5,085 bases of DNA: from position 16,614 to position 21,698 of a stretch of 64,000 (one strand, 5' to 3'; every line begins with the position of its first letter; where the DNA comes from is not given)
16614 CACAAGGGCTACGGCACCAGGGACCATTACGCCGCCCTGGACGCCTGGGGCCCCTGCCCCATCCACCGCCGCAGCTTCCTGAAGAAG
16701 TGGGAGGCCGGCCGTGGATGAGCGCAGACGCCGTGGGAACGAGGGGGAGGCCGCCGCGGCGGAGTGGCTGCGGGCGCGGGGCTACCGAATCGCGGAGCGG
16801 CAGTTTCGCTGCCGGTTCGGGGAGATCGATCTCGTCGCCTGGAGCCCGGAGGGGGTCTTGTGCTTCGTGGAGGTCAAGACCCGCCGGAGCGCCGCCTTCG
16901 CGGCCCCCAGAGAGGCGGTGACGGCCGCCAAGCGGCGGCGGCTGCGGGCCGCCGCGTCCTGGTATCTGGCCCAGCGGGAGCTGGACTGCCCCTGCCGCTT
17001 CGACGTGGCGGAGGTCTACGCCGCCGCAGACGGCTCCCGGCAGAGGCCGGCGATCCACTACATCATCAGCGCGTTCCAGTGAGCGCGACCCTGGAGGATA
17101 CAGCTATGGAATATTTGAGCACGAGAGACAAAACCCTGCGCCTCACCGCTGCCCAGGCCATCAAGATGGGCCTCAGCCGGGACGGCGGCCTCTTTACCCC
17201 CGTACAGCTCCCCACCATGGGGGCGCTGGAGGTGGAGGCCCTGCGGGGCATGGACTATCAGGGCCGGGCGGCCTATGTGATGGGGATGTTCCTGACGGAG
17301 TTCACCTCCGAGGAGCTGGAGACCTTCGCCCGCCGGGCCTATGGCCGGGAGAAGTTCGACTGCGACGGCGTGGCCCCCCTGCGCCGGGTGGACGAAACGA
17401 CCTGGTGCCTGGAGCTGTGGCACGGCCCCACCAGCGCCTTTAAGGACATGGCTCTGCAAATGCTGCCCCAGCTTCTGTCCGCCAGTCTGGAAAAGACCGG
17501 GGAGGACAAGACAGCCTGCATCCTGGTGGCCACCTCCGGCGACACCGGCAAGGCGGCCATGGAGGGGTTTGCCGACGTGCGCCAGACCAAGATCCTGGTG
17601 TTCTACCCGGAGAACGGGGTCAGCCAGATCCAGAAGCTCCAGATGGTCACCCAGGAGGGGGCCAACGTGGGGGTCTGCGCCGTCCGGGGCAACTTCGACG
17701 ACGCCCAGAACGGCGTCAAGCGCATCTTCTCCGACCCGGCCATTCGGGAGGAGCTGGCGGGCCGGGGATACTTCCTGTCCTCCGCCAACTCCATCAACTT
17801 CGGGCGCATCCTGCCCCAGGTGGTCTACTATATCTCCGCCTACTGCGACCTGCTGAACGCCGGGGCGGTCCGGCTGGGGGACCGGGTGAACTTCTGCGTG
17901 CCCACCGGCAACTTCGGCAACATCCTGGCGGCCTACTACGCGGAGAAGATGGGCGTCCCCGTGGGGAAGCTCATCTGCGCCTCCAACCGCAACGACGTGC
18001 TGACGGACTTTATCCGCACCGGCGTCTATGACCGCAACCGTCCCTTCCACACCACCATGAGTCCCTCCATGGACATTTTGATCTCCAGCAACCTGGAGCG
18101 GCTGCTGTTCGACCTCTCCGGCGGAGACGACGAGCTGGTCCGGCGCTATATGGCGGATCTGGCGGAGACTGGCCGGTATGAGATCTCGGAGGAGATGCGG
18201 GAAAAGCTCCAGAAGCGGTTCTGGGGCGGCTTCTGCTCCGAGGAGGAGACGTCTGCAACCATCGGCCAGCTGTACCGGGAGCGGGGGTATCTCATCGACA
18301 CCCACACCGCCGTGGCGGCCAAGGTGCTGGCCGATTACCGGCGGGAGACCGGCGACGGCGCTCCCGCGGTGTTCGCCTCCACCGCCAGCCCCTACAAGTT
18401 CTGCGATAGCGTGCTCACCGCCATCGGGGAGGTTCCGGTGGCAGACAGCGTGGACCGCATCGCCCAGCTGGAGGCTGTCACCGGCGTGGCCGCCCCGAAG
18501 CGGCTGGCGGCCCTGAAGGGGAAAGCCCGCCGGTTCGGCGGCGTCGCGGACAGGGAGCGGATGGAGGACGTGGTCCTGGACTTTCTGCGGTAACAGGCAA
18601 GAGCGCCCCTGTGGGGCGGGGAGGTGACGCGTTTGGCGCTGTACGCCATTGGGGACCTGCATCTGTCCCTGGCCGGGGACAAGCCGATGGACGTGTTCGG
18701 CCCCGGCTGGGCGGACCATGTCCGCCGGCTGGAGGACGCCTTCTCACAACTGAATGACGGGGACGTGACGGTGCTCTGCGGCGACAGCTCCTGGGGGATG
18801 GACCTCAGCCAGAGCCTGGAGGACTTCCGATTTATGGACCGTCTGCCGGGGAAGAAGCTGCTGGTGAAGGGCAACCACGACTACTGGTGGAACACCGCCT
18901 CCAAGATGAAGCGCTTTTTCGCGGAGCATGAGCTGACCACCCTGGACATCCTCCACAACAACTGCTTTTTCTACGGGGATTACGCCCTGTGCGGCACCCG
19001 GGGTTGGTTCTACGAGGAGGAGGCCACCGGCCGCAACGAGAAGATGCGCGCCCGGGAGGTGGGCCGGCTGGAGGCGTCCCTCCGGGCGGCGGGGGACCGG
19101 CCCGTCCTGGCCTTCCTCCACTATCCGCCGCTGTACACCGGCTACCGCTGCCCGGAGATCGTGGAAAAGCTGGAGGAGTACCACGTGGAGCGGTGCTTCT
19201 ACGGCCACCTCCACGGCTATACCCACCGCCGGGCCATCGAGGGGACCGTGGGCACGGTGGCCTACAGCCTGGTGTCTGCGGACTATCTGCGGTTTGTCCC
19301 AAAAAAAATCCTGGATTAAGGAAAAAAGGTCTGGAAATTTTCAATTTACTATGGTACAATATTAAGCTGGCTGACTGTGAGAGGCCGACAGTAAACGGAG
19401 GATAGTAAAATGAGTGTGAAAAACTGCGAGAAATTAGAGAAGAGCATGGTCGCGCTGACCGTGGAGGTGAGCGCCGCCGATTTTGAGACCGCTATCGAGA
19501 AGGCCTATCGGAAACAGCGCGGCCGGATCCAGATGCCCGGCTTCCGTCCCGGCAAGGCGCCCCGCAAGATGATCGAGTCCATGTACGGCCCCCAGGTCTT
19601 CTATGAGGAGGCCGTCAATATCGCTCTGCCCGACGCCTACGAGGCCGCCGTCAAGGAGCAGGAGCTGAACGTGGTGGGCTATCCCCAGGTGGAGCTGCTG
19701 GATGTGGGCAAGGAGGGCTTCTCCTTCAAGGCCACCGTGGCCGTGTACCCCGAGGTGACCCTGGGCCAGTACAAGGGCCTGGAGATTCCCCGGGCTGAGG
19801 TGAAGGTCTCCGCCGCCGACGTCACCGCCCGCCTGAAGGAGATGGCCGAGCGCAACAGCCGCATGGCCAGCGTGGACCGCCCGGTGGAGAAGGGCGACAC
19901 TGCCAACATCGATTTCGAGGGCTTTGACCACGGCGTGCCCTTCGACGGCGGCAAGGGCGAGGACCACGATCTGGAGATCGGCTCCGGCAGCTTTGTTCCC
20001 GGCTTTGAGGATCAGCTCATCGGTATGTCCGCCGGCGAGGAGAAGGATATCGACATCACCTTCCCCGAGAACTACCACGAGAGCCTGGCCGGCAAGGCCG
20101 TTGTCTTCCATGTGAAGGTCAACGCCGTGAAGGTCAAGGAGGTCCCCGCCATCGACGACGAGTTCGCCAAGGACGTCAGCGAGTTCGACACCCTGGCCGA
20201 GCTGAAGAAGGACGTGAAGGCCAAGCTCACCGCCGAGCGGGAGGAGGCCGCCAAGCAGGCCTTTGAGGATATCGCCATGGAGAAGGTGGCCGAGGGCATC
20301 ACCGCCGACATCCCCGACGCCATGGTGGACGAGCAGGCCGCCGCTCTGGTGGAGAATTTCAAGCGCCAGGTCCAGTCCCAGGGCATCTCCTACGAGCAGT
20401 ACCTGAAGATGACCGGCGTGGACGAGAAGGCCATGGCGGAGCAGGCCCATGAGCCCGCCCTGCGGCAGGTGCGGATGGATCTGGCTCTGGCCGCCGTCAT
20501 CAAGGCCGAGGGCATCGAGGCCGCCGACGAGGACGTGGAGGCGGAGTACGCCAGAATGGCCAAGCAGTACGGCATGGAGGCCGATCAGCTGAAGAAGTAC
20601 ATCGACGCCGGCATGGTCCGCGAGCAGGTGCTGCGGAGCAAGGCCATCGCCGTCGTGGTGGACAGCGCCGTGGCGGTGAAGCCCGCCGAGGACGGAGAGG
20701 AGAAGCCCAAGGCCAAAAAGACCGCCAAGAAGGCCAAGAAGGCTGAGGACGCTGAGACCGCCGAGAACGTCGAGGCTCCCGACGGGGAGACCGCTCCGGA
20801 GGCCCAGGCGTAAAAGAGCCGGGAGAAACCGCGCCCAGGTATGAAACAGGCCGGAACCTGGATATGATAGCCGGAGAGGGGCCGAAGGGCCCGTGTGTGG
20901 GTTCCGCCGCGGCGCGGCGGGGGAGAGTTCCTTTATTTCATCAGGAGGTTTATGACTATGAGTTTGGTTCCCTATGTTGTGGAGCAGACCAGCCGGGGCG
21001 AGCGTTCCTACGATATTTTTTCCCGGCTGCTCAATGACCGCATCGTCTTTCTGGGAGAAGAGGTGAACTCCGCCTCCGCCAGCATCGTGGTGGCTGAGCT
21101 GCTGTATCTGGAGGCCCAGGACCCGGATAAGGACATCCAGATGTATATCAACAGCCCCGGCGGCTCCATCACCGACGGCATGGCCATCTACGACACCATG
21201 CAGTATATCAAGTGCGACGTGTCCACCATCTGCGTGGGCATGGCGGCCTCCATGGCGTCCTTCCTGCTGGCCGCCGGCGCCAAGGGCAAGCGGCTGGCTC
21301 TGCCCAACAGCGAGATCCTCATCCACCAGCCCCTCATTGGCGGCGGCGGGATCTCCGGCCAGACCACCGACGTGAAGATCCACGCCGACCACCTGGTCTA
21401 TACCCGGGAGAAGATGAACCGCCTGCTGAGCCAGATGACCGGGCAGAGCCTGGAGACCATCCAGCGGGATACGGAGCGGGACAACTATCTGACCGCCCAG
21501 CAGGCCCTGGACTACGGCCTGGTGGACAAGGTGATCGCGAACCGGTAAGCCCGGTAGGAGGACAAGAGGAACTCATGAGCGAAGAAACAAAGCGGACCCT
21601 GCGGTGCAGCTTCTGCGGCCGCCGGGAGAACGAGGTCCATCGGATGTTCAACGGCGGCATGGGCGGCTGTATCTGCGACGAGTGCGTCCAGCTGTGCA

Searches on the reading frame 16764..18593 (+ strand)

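Call 75: search_protein_families(library=pfam, proteins=[window:16764-18593:+], max_evalue=0.00001)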
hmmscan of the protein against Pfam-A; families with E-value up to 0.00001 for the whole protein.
window:16764-18593:+ (609 aa): 2 families
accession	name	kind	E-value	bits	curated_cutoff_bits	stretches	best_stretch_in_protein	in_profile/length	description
PF14821.11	Thr_synth_N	-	8.2e-18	64.8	25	1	116-193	1-79/79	Threonine synthase N terminus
PF00291.31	PALP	-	4.4e-17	62.8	35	1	213-537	24-291/295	Pyridoxal-phosphate dependent enzyme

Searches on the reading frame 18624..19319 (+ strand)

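Call 75: search_protein_families(library=pfam, proteins=[window:18624-19319:+], max_evalue=0.00001)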
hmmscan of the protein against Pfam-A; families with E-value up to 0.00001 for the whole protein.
window:18624-19319:+ (231 aa): 1 family
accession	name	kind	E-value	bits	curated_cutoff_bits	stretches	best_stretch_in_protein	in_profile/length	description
PF00149.33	Metallophos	-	5.7e-13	50.2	21.5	1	7-199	4-191/191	Calcineurin-like phosphoesterase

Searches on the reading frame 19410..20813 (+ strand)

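Call 75: search_protein_families(library=pfam, proteins=[window:19410-20813:+], max_evalue=0.00001)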
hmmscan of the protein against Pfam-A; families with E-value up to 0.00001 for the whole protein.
window:19410-20813:+ (467 aa): 3 families
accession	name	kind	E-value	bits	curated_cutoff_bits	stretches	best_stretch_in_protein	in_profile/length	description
PF05697.18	Trigger_N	-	1.9e-46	158.4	22.2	1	5-145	4-144/144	Bacterial trigger factor protein (TF)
PF05698.19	Trigger_C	-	3.1e-36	125.3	22.7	1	261-417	1-161/162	Bacterial trigger factor protein (TF) C-terminus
PF00254.34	FKBP_C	-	9.3e-16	58.4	21.1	1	157-237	3-93/94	FKBP-type peptidyl-prolyl cis-trans isomerase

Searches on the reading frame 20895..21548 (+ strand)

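Call 92: search_protein_families(library=pfam, proteins=[window:20895-21548:+], max_evalue=0.00001)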
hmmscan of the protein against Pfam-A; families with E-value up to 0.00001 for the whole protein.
window:20895-21548:+ (217 aa): 1 family
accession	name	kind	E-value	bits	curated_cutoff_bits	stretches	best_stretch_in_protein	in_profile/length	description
PF00574.28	CLP_protease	-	3.7e-80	268.5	20.2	1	34-216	2-181/182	Clp protease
